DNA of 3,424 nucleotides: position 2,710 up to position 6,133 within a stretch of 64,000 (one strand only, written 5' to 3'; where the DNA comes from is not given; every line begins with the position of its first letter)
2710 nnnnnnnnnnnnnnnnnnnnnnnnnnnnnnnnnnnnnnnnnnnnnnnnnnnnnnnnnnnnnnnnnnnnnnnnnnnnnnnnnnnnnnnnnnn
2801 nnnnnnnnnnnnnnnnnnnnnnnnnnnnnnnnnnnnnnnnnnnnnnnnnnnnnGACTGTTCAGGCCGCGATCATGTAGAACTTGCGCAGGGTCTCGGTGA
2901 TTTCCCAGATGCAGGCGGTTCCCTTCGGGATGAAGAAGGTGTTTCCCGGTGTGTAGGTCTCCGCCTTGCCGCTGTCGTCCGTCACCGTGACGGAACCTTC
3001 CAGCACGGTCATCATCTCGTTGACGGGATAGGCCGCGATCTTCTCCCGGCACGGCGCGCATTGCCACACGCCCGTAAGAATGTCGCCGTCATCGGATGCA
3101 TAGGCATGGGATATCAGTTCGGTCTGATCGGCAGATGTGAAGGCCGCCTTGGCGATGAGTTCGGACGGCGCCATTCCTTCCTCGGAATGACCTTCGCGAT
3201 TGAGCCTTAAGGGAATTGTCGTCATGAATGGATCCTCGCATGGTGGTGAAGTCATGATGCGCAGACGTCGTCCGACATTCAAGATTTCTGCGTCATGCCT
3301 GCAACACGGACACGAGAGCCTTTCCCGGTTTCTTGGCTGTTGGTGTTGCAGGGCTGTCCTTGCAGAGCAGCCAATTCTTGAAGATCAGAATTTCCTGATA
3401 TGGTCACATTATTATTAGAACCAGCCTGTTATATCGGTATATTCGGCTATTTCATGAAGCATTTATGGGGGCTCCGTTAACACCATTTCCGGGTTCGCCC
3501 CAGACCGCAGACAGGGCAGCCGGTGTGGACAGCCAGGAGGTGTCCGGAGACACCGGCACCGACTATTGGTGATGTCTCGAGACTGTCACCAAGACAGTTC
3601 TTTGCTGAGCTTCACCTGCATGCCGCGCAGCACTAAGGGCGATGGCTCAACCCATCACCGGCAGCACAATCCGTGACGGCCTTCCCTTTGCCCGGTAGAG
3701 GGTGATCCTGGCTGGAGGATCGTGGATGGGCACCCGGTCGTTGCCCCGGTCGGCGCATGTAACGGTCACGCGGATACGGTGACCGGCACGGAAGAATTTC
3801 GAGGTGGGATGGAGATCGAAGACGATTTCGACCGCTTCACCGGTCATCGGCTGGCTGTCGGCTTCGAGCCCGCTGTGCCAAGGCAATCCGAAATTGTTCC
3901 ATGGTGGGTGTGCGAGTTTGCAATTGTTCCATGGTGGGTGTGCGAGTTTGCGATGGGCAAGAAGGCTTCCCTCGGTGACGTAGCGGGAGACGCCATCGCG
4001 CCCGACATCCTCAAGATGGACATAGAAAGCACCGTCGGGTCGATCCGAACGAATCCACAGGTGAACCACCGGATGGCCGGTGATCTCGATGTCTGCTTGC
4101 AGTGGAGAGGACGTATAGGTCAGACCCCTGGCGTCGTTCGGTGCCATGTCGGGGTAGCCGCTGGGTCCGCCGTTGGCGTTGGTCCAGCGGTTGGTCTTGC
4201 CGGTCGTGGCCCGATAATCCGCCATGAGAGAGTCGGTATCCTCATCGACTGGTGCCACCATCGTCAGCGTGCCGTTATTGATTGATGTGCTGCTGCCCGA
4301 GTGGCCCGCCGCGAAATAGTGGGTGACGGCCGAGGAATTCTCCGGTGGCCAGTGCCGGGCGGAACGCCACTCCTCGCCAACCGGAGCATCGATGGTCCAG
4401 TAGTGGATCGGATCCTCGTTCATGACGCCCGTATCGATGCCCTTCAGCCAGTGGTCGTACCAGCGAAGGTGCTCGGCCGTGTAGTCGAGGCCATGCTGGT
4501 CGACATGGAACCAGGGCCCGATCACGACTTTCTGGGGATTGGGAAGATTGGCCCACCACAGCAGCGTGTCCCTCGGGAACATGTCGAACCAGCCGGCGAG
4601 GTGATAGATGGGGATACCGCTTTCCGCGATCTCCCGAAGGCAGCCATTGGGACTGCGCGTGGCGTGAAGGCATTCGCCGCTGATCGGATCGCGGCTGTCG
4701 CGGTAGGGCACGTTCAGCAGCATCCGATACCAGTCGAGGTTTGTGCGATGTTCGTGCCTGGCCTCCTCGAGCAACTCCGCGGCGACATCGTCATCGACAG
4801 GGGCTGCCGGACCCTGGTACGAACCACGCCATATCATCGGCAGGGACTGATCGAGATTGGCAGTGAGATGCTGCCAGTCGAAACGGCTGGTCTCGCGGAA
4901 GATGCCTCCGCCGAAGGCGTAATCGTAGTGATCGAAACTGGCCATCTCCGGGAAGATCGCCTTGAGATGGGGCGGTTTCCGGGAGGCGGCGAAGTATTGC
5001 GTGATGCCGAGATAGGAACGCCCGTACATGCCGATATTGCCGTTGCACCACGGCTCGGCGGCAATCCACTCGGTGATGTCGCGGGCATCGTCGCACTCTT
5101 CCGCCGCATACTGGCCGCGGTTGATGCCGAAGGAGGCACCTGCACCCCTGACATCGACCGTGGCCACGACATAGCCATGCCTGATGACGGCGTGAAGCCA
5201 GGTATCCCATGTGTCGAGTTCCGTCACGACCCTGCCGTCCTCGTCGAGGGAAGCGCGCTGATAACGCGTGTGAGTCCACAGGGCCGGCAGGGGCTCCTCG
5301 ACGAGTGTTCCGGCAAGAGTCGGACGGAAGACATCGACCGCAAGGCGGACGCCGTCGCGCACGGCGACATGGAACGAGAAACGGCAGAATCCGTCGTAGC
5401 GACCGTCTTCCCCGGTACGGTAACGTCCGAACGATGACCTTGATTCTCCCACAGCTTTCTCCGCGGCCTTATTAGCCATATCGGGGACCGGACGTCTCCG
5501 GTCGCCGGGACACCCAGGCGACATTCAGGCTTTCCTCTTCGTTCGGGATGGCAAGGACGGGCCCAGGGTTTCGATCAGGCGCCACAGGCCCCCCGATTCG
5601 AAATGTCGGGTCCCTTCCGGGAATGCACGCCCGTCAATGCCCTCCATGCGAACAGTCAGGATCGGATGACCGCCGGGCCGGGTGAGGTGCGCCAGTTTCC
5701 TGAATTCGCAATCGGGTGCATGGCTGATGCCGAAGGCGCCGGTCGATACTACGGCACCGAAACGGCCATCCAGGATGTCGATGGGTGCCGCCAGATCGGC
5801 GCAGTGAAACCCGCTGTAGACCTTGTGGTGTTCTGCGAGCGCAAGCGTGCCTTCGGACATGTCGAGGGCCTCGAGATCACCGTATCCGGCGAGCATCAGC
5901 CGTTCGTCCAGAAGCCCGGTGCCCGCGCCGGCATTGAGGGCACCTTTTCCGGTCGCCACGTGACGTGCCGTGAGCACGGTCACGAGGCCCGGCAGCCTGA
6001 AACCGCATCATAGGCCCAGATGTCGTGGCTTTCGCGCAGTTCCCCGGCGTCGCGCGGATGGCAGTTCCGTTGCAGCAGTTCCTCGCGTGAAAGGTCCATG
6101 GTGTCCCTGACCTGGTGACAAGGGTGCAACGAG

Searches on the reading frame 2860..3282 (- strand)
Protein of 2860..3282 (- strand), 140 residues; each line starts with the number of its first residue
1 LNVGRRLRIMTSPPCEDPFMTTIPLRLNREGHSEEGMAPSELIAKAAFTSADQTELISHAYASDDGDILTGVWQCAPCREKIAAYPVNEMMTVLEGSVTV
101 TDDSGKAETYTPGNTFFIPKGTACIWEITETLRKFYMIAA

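Call 16: search_protein_families(library=pfam, proteins=[window:2860-3282:-], max_evalue=0.001)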
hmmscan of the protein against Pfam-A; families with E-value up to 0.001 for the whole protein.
window:2860-3282:- (140 aa): 2 families
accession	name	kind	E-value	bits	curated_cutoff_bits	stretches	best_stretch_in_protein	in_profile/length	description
PF05899.18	Cupin_3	-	1.6e-18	66.6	23.5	1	64-136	3-74/74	EutQ-like cupin domain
PF07883.17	Cupin_2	-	0.00021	21.4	27.2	1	87-122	18-52/70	Cupin domain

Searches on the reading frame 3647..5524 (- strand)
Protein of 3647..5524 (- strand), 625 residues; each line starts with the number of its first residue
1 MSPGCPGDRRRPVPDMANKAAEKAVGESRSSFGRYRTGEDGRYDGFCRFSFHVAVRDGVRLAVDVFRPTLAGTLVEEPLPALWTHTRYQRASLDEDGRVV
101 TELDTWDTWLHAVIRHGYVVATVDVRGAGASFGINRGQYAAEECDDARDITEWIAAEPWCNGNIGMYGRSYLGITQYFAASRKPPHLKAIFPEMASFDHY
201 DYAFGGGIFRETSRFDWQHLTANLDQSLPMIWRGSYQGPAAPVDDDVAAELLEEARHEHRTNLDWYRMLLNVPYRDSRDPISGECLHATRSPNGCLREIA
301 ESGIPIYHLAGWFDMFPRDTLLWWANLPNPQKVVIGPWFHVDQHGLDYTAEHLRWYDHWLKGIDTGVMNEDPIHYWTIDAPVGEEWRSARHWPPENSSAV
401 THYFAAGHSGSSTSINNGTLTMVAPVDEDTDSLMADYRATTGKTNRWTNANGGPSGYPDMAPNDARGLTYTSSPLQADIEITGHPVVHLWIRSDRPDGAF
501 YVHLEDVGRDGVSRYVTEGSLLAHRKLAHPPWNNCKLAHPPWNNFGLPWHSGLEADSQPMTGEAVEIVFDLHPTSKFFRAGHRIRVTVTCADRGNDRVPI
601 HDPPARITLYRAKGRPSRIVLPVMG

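Call 16: search_protein_families(library=pfam, proteins=[window:3647-5524:-], max_evalue=0.001)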
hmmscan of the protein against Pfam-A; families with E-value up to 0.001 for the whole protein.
window:3647-5524:- (625 aa): 3 families
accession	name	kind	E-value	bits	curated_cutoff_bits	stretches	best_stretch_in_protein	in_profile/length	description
PF02129.25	Peptidase_S15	-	4.3e-50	171.3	23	1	57-341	1-261/262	X-Pro dipeptidyl-peptidase (S15 family)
PF08530.16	PepX_C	-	2.1e-25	90.4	22.5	1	366-593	2-181/217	X-Pro dipeptidyl-peptidase C-terminal non-catalytic domain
PF00326.27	Peptidase_S9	-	0.00047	20.2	22.6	1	114-202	10-104/213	Prolyl oligopeptidase family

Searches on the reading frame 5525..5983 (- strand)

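Call 16: search_protein_families(library=pfam, proteins=[window:5525-5983:-], max_evalue=0.001)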
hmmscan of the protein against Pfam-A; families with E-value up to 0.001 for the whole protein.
window:5525-5983:- (152 aa): 2 families
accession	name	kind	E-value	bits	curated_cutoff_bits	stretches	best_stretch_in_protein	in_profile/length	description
PF13649.12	Methyltransf_25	-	7.7e-08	33.4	27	1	16-105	2-97/97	Methyltransferase domain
PF08241.18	Methyltransf_11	-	1.9e-07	32.1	21.2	1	16-106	1-92/95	Methyltransferase domain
